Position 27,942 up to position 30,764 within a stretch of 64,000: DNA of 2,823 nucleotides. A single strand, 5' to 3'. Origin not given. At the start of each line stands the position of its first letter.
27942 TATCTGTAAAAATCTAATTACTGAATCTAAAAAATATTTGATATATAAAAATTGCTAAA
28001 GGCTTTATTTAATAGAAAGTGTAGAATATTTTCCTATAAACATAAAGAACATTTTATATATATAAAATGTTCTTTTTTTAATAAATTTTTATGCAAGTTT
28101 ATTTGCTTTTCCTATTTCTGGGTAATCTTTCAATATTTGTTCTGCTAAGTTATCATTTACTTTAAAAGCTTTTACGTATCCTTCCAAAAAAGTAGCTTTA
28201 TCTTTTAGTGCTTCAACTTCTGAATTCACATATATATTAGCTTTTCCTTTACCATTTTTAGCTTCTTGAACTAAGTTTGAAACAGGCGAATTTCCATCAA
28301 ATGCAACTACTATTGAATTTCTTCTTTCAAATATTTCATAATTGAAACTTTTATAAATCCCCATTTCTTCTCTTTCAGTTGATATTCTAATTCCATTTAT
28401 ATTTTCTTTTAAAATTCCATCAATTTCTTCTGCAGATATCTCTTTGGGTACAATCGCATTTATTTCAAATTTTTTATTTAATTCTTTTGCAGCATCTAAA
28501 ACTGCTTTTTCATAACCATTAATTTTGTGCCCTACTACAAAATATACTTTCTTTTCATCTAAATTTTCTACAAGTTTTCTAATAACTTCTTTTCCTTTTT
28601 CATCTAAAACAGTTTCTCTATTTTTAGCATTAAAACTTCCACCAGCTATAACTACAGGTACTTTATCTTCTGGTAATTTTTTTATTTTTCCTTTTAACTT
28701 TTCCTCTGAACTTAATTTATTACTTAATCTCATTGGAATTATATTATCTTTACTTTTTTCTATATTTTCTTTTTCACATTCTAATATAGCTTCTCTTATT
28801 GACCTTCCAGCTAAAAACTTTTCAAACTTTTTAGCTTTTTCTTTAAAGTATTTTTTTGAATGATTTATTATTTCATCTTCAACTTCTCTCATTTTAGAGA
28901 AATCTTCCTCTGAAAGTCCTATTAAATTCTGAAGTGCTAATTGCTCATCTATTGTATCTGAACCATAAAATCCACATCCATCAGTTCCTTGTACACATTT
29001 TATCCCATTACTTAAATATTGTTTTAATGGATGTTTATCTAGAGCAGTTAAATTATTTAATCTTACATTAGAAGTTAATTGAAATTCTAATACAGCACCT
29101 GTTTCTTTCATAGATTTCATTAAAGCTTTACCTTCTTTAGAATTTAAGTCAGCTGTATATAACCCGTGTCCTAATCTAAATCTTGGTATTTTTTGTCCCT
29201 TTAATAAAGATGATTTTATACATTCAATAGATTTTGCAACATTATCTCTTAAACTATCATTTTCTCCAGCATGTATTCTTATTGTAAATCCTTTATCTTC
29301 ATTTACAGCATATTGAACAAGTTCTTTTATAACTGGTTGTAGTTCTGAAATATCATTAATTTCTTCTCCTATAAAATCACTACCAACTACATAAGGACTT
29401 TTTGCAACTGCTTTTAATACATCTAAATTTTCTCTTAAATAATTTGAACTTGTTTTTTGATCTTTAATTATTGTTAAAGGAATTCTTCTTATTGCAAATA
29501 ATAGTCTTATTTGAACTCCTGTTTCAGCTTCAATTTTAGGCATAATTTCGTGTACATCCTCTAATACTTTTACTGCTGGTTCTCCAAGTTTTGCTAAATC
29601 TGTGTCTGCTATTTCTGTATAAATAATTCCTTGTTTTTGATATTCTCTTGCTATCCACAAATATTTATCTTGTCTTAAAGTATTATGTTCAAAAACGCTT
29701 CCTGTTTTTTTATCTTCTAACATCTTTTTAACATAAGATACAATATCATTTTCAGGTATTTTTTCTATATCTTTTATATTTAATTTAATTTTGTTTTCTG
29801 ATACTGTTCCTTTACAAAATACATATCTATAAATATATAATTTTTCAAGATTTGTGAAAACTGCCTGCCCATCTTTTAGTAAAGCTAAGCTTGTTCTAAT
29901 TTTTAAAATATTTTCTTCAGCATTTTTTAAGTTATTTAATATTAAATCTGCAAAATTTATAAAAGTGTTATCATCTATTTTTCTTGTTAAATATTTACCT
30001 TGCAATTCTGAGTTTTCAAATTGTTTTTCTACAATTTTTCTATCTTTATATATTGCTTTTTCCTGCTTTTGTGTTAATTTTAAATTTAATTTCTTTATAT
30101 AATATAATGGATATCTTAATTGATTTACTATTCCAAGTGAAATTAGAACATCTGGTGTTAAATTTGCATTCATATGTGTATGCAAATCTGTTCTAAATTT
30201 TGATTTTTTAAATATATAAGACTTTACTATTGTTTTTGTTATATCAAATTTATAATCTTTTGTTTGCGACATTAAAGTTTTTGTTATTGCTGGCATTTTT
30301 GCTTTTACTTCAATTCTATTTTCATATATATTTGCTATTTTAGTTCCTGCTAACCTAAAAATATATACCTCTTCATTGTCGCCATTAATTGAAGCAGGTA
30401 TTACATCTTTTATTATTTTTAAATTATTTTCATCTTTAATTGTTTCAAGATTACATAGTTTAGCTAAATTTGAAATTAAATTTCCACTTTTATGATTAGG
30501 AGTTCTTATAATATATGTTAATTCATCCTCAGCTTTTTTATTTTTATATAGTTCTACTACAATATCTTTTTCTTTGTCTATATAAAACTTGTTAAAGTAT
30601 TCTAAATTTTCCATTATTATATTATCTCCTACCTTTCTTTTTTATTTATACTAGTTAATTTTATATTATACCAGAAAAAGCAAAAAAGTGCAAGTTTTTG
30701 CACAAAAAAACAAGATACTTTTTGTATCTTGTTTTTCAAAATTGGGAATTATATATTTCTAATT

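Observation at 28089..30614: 841-aa fusion of an adenosine-deaminase-like domain to a SLOG/LOG-like Rossmann domain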

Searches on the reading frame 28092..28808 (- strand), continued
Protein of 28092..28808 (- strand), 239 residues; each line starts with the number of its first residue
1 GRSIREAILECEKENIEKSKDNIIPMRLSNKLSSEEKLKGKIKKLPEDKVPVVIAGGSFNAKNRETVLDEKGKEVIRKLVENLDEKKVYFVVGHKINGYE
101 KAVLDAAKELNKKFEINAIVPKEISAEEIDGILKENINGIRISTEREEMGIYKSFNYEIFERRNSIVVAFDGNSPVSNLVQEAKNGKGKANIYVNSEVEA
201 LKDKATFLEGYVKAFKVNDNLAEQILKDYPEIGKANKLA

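Call 71: find_homologous_proteins(query=P0315, max_evalue=1e-10)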
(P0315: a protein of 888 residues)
Query P0315 (888 aa): 27 proteins with E <= 1e-10 among 8000 candidates.
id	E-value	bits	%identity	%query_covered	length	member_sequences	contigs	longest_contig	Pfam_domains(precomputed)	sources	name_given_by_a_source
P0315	0.0e+0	1933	100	100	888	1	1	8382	PF00962.29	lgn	-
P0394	1.8e-257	875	51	94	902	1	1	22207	PF00962.29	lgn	-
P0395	3.4e-253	861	50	94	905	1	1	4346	PF00962.29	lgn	-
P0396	5.2e-253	860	49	94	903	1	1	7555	PF00962.29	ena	-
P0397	4.2e-239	814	47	94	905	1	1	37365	PF00962.29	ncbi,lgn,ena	-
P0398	2.0e-238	812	52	84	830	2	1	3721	PF00962.29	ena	-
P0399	3.9e-237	808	47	95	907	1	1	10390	PF00962.29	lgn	-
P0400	1.4e-208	713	43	100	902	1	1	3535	PF00962.29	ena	-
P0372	2.5e-168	580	42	89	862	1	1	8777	PF00962.29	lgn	-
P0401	1.4e-160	554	46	66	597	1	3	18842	PF00962.29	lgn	-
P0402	1.6e-156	541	46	66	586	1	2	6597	PF00962.29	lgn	-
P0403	5.1e-64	235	31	80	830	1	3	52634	PF00962.29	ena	-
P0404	9.7e-64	234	31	81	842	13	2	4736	PF00962.29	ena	-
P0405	2.7e-63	233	30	83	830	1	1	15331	PF00962.29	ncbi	-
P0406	3.3e-63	232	30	82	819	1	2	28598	PF00962.29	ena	-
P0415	4.4e-26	110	25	69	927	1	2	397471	PF00962.29,PF18171.7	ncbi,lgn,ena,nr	ncbi:MAG: hypothetical protein H7A37_01570 [Chlamydiales bacterium]|nr:hypothetical protein [Chlamyd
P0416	2.6e-25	107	33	28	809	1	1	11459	PF00962.29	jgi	-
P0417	1.1e-18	85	24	66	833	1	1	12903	PF00962.29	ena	-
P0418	1.8e-12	65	22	76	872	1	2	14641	PF00962.29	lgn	-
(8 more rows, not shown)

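Call 72: find_encoding_contigs(protein=P0397, flank=9000, max_places=2)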
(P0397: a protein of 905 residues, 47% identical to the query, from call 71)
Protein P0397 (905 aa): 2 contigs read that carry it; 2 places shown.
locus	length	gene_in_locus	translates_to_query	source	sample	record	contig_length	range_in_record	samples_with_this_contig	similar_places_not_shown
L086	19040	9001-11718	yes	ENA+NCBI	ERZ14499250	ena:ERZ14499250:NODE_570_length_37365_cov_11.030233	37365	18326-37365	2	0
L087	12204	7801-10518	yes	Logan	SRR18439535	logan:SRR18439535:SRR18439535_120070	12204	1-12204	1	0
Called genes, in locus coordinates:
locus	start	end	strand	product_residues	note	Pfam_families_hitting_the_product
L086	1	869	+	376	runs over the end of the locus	PF03033:Glyco_transf_28, PF04101:Glyco_tran_28_C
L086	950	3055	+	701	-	PF01751:Toprim, PF01131:Topoisom_bac, PF01396:Zn_ribbon_Top1, PF13408:Zn_ribbon_recom (faint)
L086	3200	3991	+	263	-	PF01471:PG_binding_1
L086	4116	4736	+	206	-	-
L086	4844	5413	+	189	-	PF02659:Mntp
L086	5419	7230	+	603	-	PF03717:PBP_dimer, PF21922:PBP_dimer_2 (weak), PF00905:Transpeptidase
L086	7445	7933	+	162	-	-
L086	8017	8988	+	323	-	-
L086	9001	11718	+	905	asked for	PF00962:A_deaminase (weak)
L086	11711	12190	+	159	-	-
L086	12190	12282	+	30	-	-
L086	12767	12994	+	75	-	PF20369:DUF6664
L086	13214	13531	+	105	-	PF12643:MazG-like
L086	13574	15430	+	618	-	PF09848:SLFN-g3_helicase, PF13401:AAA_22 (weak)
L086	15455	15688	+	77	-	PF24749:DUF7695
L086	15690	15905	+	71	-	-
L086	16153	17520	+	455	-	PF02463:SMC_N (faint), PF13304:AAA_21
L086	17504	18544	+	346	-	-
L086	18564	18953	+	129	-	PF08937:ThsB_TIR (weak)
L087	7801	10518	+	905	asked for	PF00962:A_deaminase (weak)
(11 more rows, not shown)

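Call 73: find_encoding_contigs(protein=P0394, flank=9000, max_places=2)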
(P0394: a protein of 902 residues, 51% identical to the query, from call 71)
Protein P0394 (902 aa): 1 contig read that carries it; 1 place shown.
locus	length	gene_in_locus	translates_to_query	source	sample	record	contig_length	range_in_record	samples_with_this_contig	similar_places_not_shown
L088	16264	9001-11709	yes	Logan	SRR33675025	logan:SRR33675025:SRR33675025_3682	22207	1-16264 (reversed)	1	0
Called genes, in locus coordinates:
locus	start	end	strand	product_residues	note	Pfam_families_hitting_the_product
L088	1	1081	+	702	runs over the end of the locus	-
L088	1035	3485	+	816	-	-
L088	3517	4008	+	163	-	-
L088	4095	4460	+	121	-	-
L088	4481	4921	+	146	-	PF22653:DUF7007 (weak)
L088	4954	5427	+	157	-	-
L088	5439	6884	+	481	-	PF14284:PcfJ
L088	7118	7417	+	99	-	-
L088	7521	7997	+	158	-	-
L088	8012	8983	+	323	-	-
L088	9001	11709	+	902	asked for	PF00962:A_deaminase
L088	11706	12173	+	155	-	-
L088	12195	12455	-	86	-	PF01381:HTH_3 (weak)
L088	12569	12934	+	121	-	PF03965:Penicillinase_R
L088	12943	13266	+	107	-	-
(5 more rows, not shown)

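Call 74: find_encoding_contigs(protein=P0415, flank=9000, max_places=2)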
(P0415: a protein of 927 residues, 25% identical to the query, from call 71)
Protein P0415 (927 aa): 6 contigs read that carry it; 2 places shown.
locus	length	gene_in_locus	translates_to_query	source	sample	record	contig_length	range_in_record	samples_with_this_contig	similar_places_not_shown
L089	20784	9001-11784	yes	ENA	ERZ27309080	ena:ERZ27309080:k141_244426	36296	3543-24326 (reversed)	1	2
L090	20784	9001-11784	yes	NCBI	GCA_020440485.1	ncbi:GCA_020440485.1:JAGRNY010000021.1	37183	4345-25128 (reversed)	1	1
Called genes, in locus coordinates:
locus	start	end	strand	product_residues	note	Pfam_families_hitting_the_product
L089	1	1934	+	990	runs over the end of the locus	PF01973:MptE-like, PF07661:MORN_2 (faint)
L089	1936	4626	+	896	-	PF01973:MptE-like, PF07661:MORN_2 (faint)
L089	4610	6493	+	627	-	PF01973:MptE-like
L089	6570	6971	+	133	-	-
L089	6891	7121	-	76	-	-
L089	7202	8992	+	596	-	-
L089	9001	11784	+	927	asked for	PF18171:LSDAT_prok (faint), PF00962:A_deaminase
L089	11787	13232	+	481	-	PF00293:NUDIX (weak)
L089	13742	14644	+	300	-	PF13505:OMP_b-brl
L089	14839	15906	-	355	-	PF01656:CbiA, PF02374:ArsA_ATPase (weak), PF10609:ParA, PF13614:AAA_31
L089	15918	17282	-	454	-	PF00072:Response_reg, PF00158:Sigma54_activat, PF14532:Sigma54_activ_2, PF25601:AAA_lid_14, PF02954:HTH_8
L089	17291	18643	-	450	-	PF00512:HisKA, PF02518:HATPase_c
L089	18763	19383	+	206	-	PF00163:Ribosomal_S4, PF01479:S4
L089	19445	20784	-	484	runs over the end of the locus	PF03023:MurJ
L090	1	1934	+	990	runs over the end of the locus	PF01973:MptE-like, PF07661:MORN_2 (faint)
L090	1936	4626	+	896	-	PF01973:MptE-like, PF07661:MORN_2 (faint)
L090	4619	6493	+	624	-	PF01973:MptE-like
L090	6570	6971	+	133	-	-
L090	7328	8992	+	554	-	-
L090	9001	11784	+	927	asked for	PF18171:LSDAT_prok (faint), PF00962:A_deaminase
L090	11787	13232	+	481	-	PF00293:NUDIX (weak)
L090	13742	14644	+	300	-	PF13505:OMP_b-brl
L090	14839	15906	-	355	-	PF01656:CbiA, PF02374:ArsA_ATPase (weak), PF10609:ParA, PF13614:AAA_31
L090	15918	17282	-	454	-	PF00072:Response_reg, PF00158:Sigma54_activat, PF14532:Sigma54_activ_2, PF25601:AAA_lid_14, PF02954:HTH_8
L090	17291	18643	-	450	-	PF00512:HisKA, PF02518:HATPase_c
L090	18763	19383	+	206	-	PF00163:Ribosomal_S4, PF01479:S4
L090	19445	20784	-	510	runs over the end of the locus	PF03023:MurJ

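Call 75: search_protein_families(library=padloc, proteins=[L086:7445-7933:+, L086:8017-8988:+, L086:9001-11718:+, L086:11711-12190:+, L086:13214-13531:+, L086:13574-15430:+, L086:16153-17520:+, L086:17504-18544:+, L086:18564-18953:+, L089:11787-13232:+], max_evalue=0.01)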
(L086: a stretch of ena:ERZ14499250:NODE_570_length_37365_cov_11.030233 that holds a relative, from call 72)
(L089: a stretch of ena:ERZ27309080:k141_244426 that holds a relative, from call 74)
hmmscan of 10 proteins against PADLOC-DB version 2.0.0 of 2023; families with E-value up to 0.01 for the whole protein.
L086:7445-7933:+ (162 aa): 0 families

L086:8017-8988:+ (323 aa): 0 families

L086:9001-11718:+ (905 aa): 1 family
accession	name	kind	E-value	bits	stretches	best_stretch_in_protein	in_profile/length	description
PDLC01908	CARF5--CARF_ADA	-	2e-10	38.2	1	137-451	260-460/605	-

L086:11711-12190:+ (159 aa): 0 families

L086:13214-13531:+ (105 aa): 0 families

L086:13574-15430:+ (618 aa): 2 families
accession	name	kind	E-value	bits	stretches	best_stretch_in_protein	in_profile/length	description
PDLC04925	PDC-S14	-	3.8e-05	20.8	1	49-133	73-147/301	-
PDLC04923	PDC-S14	-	0.0001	19.5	1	50-133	83-156/320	-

L086:16153-17520:+ (455 aa): 41 families (the best 25 are shown)
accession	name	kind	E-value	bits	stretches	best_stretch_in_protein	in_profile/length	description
PDLC02335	AbiLi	-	1.4e-44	150.5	1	1-447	49-306/326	AbiLi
PDLC02980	AriA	-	1.2e-22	79.2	1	32-377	3-304/304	-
PDLC04392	PDC-M07A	-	3.3e-20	70.6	1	1-399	1-374/432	-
PDLC04393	PDC-M07A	-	1.7e-17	61.5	1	1-384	1-361/435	-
PDLC04391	PDC-M07A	-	1.9e-16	58.1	1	1-399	1-372/412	-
PDLC04182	HEC-01A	-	3.2e-15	54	1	3-402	5-377/406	-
PDLC04135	mad3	-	9.9e-15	52.9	2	5-178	5-167/374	mads_3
PDLC04541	PDC-M25A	-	4.7e-12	43.7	2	271-381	211-315/380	-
PDLC04177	HEC-01A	-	1.6e-11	41.9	2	271-402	241-367/393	-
PDLC04176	HEC-01A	-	1.9e-11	41.9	2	304-410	246-354/371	-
PDLC04175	HEC-01A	-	6e-11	40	2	4-109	8-88/363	-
PDLC00295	PtuA1|PtuA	-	9.2e-11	39.5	2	5-55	6-59/451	AAA ATPase domain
PDLC04390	PDC-M07A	-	2.8e-10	37.7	1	259-388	121-250/321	-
PDLC04183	HEC-01A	-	6.2e-10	36.7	2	317-424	288-400/402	-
PDLC00292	PtuA1|PtuA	-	8.9e-10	35.6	2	3-48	310-355/726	AAA ATPase domain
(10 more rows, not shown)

L086:17504-18544:+ (346 aa): 0 families

L086:18564-18953:+ (129 aa): 5 families
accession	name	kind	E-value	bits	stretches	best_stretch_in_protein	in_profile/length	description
PDLC00429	ThsB1|ThsB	-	3e-05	22.2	1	3-90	4-97/167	TIR-like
PDLC00433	ThsB1|ThsB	-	0.00018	19.5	1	3-88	2-89/164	TIR-like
PDLC04688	PDC-M50B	-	0.002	16.4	1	3-87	2-92/162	-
PDLC00416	ThsA1|ThsA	-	0.0061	14.2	1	36-91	111-174/226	STALD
PDLC00431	ThsB1|ThsB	-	0.0075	14.7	0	3-88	2-92/162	TIR-like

L089:11787-13232:+ (481 aa): 0 families

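Call 81: search_protein_families(library=pfam, proteins=[P0415, P0416, P0417, P0418, P0403, P0394, L089:7202-8992:+, L089:11787-13232:+, L086:8017-8988:+], max_evalue=0.1)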
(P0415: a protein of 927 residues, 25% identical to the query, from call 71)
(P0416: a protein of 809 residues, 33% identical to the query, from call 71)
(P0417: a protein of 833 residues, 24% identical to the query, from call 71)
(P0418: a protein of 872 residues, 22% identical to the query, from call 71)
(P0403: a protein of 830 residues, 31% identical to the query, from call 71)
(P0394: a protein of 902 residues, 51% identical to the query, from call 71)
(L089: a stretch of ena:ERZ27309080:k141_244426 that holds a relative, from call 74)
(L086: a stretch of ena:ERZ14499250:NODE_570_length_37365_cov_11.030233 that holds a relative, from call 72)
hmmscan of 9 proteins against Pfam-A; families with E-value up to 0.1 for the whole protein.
P0415 (927 aa): 4 families
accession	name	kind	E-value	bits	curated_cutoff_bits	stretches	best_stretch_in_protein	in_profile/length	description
PF00962.28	A_deaminase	-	1.7e-23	83.7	27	1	256-501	55-305/330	Adenosine deaminase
PF18171.6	LSDAT_prok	-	1.9e-05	24.4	25.4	0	611-665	29-80/195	SLOG in TRPM, prokaryote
PF04055.27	Radical_SAM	-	0.00044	20.9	29.5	1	338-430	32-122/166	Radical SAM superfamily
PF01979.26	Amidohydro_1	-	0.017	14.8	25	1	385-476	148-254/345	Amidohydrolase family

P0416 (809 aa): 1 family
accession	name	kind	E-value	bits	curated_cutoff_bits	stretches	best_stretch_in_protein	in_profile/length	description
PF00962.28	A_deaminase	-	5.8e-12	45.8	27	1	259-465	122-306/330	Adenosine deaminase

P0417 (833 aa): 2 families
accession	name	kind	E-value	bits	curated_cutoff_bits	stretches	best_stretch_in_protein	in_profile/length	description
PF00962.28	A_deaminase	-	7.8e-16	58.5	27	1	284-510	71-283/330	Adenosine deaminase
PF22143.2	ScpA_C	-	0.072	13.8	27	0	3-42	22-63/91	C5a peptidase, fibronectin type III domain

P0418 (872 aa): 1 family
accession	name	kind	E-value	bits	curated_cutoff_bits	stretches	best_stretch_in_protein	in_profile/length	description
PF00962.28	A_deaminase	-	4e-10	39.7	27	1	238-466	33-223/330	Adenosine deaminase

P0403 (830 aa): 2 families
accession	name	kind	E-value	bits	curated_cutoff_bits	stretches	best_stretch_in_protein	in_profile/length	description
PF00962.28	A_deaminase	-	4.1e-18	66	27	1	319-573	78-306/330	Adenosine deaminase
PF01979.26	Amidohydro_1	-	0.071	12.8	25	0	435-557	144-253/345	Amidohydrolase family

P0394 (902 aa): 4 families
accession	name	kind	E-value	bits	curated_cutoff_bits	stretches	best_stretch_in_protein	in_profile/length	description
PF00962.28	A_deaminase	-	1.2e-15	57.9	27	1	328-591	78-288/330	Adenosine deaminase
PF01979.26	Amidohydro_1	-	0.0016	18.2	25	1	432-584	143-258/345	Amidohydrolase family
PF02721.21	DUF223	-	0.012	16.3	24.6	1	170-220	34-82/104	Domain of unknown function DUF223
PF11589.14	DUF3244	-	0.05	14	25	0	20-64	37-80/96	Domain of unknown function (DUF3244)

L089:7202-8992:+ (596 aa): 1 family
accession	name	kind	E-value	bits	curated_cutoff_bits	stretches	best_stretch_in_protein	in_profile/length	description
PF00714.22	IFN-gamma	-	0.053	13.9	23.9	0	6-44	85-123/138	Interferon gamma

L089:11787-13232:+ (481 aa): 2 families
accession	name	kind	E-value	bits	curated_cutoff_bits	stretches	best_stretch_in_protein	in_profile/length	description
PF00293.34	NUDIX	-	5.2e-07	30.2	21.1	1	100-189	22-119/134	NUDIX domain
PF17029.10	DUF5100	-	0.067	13.5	27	0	335-387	4-60/125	Domain of unknown function (DUF5100)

L086:8017-8988:+ (323 aa): 0 families

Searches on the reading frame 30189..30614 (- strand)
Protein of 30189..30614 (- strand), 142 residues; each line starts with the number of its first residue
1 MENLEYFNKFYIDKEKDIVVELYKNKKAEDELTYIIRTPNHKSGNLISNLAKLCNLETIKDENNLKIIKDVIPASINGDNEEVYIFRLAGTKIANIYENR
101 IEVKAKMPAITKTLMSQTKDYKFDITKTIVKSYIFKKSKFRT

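Call 85: search_solved_structures(query=A4, max_evalue=10, show_alignments=2)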
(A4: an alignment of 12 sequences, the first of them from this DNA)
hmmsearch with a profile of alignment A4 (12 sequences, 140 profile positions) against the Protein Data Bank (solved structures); distinct sequences matched with E-value up to 10: 4.
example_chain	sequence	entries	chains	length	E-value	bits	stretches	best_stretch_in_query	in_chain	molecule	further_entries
7ung_K1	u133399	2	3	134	0.56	13.7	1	72-125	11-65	Protein FAM183A | Cilia- and flagella-associated protein 144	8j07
5ojg_A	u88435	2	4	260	0.96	12.9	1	42-97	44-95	Dehydrogenase/reductase SDR family member 4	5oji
8ofr_A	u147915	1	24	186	1.2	12.6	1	7-39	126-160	Fiber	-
8ofq_A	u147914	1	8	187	1.3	12.6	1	7-39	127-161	Fiber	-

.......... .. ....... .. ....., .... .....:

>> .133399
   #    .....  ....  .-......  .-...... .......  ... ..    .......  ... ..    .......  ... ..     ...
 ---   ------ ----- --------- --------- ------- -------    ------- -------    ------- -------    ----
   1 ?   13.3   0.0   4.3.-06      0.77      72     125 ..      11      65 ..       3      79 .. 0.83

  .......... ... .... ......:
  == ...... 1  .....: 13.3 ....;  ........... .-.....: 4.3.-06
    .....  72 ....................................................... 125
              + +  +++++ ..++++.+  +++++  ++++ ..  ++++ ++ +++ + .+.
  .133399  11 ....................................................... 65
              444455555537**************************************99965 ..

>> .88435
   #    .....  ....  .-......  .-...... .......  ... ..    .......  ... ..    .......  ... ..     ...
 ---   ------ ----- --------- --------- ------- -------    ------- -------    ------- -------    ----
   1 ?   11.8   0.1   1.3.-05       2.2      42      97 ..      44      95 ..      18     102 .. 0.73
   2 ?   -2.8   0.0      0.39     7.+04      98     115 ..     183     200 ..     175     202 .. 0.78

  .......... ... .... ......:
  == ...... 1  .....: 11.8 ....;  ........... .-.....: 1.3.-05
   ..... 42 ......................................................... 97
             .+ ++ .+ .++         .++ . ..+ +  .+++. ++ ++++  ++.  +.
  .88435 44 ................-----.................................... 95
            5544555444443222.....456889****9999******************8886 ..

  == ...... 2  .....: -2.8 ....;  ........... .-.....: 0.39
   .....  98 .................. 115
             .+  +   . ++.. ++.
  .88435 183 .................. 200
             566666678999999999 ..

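Call 86: search_protein_families(library=pfam, alignment_id=A4, max_evalue=5)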
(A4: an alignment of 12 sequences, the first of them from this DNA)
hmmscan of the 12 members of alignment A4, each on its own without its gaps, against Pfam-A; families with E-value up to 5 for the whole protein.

A. member 1, seq(142 aa): 0 families

B. families by the number of members that match (of 12 scanned): 11 families
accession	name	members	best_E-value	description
PF11589.14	DUF3244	1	0.0042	Domain of unknown function (DUF3244)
PF14474.11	RTC4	1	0.0055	RTC4-like domain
PF22143.2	ScpA_C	1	0.0072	C5a peptidase, fibronectin type III domain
PF13051.11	DUF3912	1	0.029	Protein of unknown function (DUF3912)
PF24055.2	POL3_N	1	0.051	DNA polymerase delta catalytic subunit-like, N-terminal domain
PF10395.14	Utp8_b_propeller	1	0.071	Utp8, N-terminal beta propeller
PF16478.10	DUF5055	1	0.11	Domain of unknown function (DUF5055)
PF03271.22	EB1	1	0.12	EB1-like C-terminal motif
PF16782.11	SIL1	1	0.16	Nucleotide exchange factor SIL1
PF25786.1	HEAT_GCN1_C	1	0.17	GCN1-like, C-terminal HEAT repeats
PF11954.13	DUF3471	1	0.23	Domain of unknown function (DUF3471)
